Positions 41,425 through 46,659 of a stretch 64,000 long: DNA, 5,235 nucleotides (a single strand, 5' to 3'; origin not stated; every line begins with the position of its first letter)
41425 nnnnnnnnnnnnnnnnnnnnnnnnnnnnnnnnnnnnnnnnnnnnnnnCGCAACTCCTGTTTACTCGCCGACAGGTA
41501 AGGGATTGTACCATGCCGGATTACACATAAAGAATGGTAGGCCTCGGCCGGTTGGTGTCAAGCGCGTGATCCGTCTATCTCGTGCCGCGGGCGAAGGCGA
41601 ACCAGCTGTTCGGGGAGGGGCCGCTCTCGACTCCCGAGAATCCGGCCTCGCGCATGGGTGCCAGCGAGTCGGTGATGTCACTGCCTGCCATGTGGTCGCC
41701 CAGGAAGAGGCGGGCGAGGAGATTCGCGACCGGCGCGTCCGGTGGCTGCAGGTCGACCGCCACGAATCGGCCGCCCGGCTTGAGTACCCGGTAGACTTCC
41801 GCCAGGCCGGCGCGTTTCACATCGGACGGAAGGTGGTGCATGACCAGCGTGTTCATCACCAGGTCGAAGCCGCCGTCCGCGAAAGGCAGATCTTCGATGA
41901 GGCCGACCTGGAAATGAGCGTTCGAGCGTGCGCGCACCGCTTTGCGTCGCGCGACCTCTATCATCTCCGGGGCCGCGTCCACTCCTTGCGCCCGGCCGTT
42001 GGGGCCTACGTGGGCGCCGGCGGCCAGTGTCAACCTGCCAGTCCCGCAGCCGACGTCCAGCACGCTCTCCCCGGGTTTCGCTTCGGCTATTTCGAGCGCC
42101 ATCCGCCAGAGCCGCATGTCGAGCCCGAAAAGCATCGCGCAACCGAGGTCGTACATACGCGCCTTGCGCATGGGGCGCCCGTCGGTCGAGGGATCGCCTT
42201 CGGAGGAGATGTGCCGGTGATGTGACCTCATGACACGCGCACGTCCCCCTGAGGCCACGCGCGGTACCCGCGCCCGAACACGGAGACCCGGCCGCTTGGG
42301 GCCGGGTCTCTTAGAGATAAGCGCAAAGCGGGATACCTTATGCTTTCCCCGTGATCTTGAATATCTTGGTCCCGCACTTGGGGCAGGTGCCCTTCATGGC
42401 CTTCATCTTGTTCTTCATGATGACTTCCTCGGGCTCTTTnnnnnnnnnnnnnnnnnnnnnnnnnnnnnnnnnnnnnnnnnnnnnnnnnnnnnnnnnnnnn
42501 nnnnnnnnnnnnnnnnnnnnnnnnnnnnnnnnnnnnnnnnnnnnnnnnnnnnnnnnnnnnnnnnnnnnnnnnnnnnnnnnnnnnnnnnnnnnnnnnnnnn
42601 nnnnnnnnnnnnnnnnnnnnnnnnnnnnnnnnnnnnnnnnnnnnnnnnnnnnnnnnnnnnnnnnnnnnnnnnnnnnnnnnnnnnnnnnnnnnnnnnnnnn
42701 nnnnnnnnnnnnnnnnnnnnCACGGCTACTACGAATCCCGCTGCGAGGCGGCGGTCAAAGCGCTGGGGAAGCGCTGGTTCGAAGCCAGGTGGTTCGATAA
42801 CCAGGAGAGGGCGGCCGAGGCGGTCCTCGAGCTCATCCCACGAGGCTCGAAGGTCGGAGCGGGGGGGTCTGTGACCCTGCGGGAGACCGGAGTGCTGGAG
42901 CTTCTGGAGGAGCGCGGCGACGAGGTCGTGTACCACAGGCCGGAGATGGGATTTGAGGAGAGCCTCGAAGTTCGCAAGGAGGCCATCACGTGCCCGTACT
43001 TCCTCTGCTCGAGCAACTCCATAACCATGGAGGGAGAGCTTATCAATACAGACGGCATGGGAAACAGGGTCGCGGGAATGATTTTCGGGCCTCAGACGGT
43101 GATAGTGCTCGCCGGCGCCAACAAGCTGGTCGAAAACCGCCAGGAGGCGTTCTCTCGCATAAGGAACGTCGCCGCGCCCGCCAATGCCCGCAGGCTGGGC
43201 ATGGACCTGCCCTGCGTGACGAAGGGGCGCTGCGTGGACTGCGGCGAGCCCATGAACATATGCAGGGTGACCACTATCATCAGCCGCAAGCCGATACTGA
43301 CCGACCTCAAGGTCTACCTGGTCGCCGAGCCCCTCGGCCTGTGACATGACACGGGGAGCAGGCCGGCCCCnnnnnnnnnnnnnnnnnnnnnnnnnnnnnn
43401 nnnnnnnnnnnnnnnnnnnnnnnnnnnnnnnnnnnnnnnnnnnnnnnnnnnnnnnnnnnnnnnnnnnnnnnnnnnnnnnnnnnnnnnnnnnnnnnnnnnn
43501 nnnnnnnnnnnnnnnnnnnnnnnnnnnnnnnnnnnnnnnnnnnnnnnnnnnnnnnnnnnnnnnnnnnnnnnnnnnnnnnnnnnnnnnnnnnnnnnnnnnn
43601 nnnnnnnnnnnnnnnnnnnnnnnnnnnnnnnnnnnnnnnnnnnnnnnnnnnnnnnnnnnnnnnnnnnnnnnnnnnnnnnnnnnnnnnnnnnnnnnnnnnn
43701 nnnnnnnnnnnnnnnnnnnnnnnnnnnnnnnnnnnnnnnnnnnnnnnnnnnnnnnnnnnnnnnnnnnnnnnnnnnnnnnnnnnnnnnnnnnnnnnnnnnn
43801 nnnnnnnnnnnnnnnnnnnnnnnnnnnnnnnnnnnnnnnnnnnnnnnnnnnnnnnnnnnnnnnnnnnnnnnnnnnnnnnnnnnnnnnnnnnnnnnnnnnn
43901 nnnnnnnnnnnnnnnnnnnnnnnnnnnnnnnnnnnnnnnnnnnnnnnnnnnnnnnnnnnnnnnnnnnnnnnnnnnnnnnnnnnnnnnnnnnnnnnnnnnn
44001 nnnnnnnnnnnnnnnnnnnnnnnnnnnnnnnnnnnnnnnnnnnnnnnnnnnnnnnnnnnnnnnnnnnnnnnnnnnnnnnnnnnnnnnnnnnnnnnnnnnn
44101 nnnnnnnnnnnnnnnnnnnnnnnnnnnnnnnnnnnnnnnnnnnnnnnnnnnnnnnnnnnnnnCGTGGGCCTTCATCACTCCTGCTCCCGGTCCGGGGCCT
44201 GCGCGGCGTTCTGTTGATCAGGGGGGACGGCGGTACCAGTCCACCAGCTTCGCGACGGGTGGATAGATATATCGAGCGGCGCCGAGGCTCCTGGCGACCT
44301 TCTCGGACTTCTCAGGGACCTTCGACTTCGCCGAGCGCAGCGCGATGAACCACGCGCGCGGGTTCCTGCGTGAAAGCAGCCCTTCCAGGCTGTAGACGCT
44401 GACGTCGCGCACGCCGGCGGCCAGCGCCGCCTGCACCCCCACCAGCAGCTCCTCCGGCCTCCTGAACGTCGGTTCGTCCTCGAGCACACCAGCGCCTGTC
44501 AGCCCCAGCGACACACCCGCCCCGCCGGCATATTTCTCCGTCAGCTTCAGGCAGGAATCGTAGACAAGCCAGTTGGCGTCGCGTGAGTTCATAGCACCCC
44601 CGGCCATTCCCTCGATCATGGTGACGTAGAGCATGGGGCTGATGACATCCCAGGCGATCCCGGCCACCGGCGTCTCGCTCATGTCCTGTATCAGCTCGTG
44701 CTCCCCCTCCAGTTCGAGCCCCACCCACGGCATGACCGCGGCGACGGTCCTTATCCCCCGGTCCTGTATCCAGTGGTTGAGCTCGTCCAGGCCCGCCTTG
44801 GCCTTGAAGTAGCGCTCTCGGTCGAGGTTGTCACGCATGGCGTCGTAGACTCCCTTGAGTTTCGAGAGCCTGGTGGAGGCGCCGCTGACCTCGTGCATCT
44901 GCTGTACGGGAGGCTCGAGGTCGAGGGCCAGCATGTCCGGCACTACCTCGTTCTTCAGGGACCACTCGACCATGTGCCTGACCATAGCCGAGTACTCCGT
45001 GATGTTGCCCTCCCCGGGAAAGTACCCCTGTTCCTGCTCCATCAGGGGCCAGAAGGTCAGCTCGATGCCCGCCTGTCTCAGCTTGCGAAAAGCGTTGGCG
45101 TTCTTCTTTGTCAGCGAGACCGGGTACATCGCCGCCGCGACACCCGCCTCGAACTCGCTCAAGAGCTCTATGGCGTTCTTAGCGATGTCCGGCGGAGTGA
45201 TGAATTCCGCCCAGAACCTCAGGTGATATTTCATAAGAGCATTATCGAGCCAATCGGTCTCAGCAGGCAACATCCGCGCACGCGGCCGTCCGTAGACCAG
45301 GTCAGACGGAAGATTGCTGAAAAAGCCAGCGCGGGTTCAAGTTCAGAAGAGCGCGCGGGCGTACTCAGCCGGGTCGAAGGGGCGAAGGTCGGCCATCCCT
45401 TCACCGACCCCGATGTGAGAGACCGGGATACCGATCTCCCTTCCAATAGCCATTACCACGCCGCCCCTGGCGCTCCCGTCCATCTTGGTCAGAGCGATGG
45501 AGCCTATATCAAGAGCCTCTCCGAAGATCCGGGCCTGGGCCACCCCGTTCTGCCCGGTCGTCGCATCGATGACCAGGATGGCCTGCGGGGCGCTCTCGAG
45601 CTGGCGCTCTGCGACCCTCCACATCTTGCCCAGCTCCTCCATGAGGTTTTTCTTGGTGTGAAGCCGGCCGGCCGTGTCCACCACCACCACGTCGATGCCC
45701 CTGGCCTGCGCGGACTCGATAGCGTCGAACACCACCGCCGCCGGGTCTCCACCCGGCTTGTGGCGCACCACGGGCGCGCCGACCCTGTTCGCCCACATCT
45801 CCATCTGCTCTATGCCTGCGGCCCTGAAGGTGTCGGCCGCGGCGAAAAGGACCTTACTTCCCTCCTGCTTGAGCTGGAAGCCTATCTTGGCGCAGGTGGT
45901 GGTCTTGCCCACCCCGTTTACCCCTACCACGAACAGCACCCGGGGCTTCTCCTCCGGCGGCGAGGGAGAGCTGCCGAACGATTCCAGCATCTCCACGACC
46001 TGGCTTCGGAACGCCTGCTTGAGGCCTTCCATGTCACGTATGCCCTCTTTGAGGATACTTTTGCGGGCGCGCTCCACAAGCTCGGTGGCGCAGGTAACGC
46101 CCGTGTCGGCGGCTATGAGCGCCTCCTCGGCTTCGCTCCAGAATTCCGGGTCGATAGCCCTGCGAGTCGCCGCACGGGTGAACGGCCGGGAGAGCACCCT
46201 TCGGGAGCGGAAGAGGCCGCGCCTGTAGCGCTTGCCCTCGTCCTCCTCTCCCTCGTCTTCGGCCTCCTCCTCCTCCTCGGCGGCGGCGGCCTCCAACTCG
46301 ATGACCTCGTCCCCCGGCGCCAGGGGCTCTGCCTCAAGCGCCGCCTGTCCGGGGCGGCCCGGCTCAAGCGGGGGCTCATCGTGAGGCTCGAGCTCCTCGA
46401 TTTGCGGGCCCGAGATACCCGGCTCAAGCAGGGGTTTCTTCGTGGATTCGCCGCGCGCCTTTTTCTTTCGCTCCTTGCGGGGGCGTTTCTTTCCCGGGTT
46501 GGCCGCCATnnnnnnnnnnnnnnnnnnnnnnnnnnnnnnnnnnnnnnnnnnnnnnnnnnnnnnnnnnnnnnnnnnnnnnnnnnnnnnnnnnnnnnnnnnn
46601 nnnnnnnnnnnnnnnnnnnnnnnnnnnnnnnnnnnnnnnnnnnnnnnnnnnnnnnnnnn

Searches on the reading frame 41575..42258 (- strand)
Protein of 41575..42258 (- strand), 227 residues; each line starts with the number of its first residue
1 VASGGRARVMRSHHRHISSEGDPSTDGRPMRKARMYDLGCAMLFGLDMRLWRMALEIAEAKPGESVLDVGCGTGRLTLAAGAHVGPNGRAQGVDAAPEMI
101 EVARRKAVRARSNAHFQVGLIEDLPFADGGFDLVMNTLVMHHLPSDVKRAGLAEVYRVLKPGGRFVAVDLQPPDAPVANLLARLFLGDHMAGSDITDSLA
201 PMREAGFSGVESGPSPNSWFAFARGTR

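Call 67: search_protein_families(library=pfam, proteins=[window:41575-42258:-], max_evalue=0.000001)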
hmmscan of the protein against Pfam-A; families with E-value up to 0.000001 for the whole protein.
window:41575-42258:- (227 aa): 8 families
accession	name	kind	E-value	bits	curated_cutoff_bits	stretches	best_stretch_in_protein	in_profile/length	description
PF13649.12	Methyltransf_25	-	3.7e-27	95.3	27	1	66-163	1-97/97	Methyltransferase domain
PF08241.18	Methyltransf_11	-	6.8e-24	84.8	21.2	1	67-166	1-94/95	Methyltransferase domain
PF13847.12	Methyltransf_31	-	1.1e-23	83.9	27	1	61-171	2-113/145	Methyltransferase domain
PF01209.24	Ubie_methyltran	-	2.8e-20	73.1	20.1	1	36-176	20-160/233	ubiE/COQ5 methyltransferase family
PF08242.18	Methyltransf_12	-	4.6e-18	66.2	30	1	67-165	1-98/98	Methyltransferase domain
PF13489.12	Methyltransf_23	-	1.2e-12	48.3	27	1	58-174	18-123/164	Methyltransferase domain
PF06325.19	PrmA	-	8.3e-08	32.5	22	1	60-166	159-257/296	Ribosomal protein L11 methyltransferase (PrmA)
PF01135.25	PCMT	-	2.9e-07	30.9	20.3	1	53-110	64-121/210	Protein-L-isoaspartate(D-aspartate) O-methyltransferase (PCMT)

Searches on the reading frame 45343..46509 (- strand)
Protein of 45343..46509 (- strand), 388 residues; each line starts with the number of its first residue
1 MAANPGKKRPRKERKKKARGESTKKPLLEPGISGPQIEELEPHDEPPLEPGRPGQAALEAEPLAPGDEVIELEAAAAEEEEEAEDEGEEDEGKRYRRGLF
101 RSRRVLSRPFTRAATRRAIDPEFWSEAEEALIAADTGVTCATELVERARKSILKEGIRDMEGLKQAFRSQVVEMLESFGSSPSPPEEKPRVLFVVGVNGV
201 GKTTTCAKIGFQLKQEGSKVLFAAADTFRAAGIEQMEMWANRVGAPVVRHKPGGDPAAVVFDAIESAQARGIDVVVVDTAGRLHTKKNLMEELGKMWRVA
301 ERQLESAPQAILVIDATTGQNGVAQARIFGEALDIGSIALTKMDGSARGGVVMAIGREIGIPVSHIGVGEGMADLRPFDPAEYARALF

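Call 68: search_protein_families(library=pfam, proteins=[window:45343-46509:-], max_evalue=0.000001)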
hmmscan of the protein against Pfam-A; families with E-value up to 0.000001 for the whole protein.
window:45343-46509:- (388 aa): 3 families
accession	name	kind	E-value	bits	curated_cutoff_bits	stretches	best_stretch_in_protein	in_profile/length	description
PF00448.28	SRP54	-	7.1e-69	231.8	22.7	1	190-388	2-195/196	SRP54-type protein, GTPase domain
PF02881.24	SRP54_N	-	1.2e-07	32.2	22.4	1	110-168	9-72/75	SRP54-type protein, helical bundle domain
PF13401.12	AAA_22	-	3.1e-07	31.2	27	1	189-303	5-111/130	AAA domain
